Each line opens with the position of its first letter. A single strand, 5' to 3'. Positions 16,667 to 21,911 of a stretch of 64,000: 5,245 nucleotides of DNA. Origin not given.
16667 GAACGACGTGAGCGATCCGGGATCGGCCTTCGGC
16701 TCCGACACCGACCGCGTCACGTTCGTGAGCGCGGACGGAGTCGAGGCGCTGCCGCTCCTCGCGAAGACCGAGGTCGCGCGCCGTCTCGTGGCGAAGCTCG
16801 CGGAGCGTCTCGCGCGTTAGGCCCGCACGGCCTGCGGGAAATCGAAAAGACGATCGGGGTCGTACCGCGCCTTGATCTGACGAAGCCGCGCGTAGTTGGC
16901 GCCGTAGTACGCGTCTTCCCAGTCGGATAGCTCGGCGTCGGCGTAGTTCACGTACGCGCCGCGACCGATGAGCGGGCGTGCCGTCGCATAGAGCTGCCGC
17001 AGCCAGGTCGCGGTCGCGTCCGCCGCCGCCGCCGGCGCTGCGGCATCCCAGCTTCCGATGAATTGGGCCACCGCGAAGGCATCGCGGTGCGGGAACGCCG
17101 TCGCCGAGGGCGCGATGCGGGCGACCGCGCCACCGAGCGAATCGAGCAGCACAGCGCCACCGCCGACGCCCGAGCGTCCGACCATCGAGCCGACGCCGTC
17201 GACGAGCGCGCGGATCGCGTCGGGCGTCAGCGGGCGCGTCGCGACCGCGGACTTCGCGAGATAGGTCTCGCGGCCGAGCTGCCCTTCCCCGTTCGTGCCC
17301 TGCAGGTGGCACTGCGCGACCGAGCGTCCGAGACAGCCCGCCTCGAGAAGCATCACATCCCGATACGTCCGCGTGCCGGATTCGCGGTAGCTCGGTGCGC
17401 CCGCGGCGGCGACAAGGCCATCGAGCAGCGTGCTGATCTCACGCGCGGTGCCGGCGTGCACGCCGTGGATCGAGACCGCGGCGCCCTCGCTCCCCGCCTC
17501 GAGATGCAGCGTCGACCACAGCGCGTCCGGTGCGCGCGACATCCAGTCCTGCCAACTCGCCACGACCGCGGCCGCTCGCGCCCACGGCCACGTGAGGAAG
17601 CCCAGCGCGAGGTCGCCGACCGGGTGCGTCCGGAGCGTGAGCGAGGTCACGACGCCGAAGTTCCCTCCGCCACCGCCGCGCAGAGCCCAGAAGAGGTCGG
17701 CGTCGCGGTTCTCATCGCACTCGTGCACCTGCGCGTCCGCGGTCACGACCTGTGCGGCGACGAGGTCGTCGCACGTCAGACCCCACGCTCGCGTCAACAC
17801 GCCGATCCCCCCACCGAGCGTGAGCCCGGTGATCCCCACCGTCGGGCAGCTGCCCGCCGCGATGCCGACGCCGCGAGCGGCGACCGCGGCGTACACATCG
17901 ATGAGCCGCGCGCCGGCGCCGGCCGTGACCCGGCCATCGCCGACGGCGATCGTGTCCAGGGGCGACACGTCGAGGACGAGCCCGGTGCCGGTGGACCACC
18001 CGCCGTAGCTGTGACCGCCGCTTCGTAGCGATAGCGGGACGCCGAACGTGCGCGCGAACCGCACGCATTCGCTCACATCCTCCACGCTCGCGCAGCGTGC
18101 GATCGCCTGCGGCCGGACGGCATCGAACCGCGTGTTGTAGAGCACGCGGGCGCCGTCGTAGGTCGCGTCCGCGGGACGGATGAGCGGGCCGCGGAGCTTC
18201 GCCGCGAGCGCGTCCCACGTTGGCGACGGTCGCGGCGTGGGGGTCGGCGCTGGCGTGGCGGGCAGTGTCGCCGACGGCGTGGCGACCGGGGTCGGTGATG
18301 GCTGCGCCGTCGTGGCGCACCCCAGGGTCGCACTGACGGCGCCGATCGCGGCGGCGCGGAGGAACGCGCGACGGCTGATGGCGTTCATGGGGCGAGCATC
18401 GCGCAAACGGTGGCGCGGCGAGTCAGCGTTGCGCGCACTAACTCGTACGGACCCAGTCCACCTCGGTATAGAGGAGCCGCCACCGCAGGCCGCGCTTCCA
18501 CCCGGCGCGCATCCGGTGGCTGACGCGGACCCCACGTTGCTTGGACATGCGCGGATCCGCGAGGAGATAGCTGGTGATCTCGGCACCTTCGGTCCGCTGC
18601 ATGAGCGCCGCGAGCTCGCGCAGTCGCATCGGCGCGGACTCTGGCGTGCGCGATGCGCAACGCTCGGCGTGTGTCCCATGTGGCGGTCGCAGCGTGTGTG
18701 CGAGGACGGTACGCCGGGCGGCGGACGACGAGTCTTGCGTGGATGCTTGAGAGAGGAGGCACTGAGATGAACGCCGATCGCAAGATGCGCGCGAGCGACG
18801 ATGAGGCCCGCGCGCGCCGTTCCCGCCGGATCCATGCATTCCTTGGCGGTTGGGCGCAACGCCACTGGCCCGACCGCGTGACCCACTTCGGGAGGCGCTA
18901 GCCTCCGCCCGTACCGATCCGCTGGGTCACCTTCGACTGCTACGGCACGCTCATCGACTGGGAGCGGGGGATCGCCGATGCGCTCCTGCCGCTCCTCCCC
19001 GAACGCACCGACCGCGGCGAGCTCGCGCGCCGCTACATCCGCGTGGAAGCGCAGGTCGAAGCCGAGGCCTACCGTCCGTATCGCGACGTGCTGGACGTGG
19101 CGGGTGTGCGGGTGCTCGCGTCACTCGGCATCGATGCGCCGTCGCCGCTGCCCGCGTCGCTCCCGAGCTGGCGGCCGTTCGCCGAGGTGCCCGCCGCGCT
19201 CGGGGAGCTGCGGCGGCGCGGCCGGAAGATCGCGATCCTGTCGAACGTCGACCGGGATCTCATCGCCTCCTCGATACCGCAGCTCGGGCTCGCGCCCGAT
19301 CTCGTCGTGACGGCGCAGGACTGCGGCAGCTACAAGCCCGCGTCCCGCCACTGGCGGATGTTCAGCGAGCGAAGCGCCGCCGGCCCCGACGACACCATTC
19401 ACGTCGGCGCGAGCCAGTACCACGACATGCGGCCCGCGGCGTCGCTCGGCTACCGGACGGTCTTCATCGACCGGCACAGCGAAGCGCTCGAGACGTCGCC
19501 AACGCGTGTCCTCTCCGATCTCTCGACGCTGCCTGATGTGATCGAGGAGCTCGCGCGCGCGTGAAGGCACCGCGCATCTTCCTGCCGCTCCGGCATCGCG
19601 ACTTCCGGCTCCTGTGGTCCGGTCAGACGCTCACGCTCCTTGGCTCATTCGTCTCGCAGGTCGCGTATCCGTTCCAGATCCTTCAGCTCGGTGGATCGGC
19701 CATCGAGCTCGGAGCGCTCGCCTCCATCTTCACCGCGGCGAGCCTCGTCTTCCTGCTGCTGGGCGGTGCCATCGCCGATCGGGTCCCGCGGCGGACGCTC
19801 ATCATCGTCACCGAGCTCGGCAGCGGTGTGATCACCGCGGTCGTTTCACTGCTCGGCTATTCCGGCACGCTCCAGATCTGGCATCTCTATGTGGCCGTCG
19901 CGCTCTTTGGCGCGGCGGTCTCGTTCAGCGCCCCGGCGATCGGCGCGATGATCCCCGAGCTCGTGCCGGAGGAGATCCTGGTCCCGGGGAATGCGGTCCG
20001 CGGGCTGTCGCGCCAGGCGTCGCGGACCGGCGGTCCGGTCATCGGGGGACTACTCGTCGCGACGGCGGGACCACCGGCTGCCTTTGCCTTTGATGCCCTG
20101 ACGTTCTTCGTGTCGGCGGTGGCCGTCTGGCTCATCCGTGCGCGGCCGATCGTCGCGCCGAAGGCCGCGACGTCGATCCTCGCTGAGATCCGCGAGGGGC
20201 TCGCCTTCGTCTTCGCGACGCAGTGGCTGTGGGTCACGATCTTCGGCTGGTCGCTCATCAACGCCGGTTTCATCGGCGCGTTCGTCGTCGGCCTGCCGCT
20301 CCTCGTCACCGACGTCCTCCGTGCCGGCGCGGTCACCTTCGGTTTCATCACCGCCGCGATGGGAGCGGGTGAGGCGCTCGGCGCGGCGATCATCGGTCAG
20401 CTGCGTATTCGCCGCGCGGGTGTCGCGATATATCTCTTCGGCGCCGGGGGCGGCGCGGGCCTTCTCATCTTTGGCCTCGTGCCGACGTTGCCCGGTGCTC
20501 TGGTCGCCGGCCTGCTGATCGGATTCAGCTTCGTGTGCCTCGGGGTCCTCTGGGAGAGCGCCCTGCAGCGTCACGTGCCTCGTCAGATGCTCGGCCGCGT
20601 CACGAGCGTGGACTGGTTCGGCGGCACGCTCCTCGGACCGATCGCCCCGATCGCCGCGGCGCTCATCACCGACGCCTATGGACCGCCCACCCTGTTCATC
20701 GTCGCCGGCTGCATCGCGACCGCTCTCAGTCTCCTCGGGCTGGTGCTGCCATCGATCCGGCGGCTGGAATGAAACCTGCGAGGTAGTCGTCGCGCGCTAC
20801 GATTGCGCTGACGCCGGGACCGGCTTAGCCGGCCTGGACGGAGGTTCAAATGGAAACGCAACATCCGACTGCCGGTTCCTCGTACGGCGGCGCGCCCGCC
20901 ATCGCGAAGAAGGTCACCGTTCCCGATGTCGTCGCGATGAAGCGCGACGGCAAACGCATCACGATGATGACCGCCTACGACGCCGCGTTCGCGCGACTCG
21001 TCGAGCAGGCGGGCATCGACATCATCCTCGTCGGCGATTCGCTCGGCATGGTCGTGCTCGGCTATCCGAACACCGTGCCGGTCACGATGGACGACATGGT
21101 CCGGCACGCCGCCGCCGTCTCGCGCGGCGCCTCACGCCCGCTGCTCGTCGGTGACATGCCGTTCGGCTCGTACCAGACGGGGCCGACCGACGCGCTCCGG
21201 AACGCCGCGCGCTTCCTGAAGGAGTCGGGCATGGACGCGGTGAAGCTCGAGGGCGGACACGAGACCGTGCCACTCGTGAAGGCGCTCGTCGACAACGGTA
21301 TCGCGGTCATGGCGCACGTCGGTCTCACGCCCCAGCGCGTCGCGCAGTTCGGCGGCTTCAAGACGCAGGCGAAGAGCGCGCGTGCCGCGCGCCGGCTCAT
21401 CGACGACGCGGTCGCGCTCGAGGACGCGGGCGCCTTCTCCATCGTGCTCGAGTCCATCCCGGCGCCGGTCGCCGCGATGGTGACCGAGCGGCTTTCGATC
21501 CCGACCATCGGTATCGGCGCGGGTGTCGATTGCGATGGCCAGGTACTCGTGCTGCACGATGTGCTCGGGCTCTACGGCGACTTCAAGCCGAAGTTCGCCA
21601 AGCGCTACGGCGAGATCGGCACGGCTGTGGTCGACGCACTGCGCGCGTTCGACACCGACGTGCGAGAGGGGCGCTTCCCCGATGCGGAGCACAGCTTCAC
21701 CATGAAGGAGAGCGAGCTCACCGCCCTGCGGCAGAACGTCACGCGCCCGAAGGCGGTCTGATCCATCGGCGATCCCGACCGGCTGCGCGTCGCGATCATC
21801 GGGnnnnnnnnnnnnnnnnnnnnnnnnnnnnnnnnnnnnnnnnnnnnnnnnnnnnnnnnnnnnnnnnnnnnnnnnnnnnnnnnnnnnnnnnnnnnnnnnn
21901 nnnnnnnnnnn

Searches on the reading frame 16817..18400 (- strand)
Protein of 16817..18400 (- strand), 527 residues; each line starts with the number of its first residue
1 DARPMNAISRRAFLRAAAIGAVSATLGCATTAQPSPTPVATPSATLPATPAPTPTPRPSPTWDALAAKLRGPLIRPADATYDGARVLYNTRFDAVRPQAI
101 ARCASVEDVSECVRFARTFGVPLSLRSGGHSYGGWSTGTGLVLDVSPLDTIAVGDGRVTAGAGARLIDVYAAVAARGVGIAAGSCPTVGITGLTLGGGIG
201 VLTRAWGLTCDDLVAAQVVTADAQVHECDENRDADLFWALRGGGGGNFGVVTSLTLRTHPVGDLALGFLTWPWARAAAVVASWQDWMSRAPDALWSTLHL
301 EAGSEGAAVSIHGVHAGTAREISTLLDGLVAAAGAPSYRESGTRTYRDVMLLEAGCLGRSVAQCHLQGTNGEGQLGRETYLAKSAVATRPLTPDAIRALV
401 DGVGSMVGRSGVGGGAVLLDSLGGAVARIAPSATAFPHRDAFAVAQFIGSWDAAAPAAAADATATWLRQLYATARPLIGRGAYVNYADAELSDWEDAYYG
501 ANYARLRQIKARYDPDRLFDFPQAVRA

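Call 14: search_protein_families(library=pfam, proteins=[window:16817-18400:-], max_evalue=0.001)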
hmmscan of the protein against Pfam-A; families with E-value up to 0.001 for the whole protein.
window:16817-18400:- (527 aa): 2 families
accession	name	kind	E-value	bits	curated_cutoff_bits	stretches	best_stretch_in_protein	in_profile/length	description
PF01565.28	FAD_binding_4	-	1.1e-25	90.3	26.4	1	97-228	1-138/139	FAD binding domain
PF08031.17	BBE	-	3.8e-19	68.8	20.6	1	482-526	1-45/45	Berberine and berberine like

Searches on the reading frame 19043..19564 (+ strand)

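Call 14: search_protein_families(library=pfam, proteins=[window:19043-19564:+], max_evalue=0.001)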
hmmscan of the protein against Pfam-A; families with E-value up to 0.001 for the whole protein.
window:19043-19564:+ (173 aa): 2 families
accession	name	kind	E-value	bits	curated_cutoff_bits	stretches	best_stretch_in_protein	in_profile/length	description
PF13419.12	HAD_2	-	1.4e-08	35.5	23.8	1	44-141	79-177/178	Haloacid dehalogenase-like hydrolase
PF00702.32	Hydrolase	-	4.9e-08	34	26.4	1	43-136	97-191/191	haloacid dehalogenase-like hydrolase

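Call 72: search_protein_families(library=ncbifam, proteins=[window:19043-19564:+], max_evalue=0.00001)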
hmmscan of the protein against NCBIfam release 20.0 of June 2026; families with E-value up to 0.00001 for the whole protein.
window:19043-19564:+ (173 aa): 8 families
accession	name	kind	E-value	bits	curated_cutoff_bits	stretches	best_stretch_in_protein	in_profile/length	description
TIGR01428.1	HAD_type_II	equivalog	3.1e-22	79.5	125.4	1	4-147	47-195/197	haloacid dehalogenase type II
TIGR02253.1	CTE7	subfamily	2.5e-09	37.3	169.75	1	44-149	94-201/221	TIGR02253 family HAD-type hydrolase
NF053830.1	RUBPPhHalo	equivalog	7.5e-09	35.5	330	1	45-150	104-211/234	ribulose-1,5-bisphosphate 5-phosphatase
TIGR02252.1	DREG-2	subfamily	7.9e-08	32.3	155.2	1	42-140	103-202/203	HAD hydrolase, REG-2-like, family IA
TIGR01493.1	HAD-SF-IA-v2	subfamily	1.1e-06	29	39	1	33-128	66-155/161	HAD-IA family hydrolase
TIGR01662.1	HAD-SF-IIIA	subfamily_domain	4e-06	27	44.6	1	43-143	24-139/141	HAD-IIIA family hydrolase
TIGR02254.1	YjjG_YfnB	equivalog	4.6e-06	26.3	159.9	1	55-164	108-220/223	YjjG family noncanonical pyrimidine nucleotidase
TIGR02247.1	HAD-1A3-hyp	subfamily_domain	8.2e-06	25.7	125.4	0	47-150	97-203/211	epoxide hydrolase N-terminal domain-like phosphatase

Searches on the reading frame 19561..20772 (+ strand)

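Call 14: search_protein_families(library=pfam, proteins=[window:19561-20772:+], max_evalue=0.001)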
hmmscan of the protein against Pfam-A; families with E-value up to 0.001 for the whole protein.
window:19561-20772:+ (403 aa): 2 families
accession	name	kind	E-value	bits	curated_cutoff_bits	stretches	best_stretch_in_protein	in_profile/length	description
PF05977.19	MFS_3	-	5.6e-31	108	27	1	7-350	4-347/524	Transmembrane secretion effector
PF07690.21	MFS_1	-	6.1e-30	104.7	33.4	1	18-363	1-347/347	Major Facilitator Superfamily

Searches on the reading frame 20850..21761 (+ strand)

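Call 14: search_protein_families(library=pfam, proteins=[window:20850-21761:+], max_evalue=0.001)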
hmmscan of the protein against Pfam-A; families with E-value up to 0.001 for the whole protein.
window:20850-21761:+ (303 aa): 3 families
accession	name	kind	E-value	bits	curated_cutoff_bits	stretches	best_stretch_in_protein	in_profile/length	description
PF02548.21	Pantoate_transf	-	2.5e-115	384.8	28.7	1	21-278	1-258/259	Ketopantoate hydroxymethyltransferase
PF13714.12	PEP_mutase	-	4.4e-07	30.2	31.5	1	30-138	4-109/240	Phosphoenolpyruvate phosphomutase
PF01177.27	Asp_Glu_race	-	0.00015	22.1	31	0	170-223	43-97/211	Asp/Glu/Hydantoin racemase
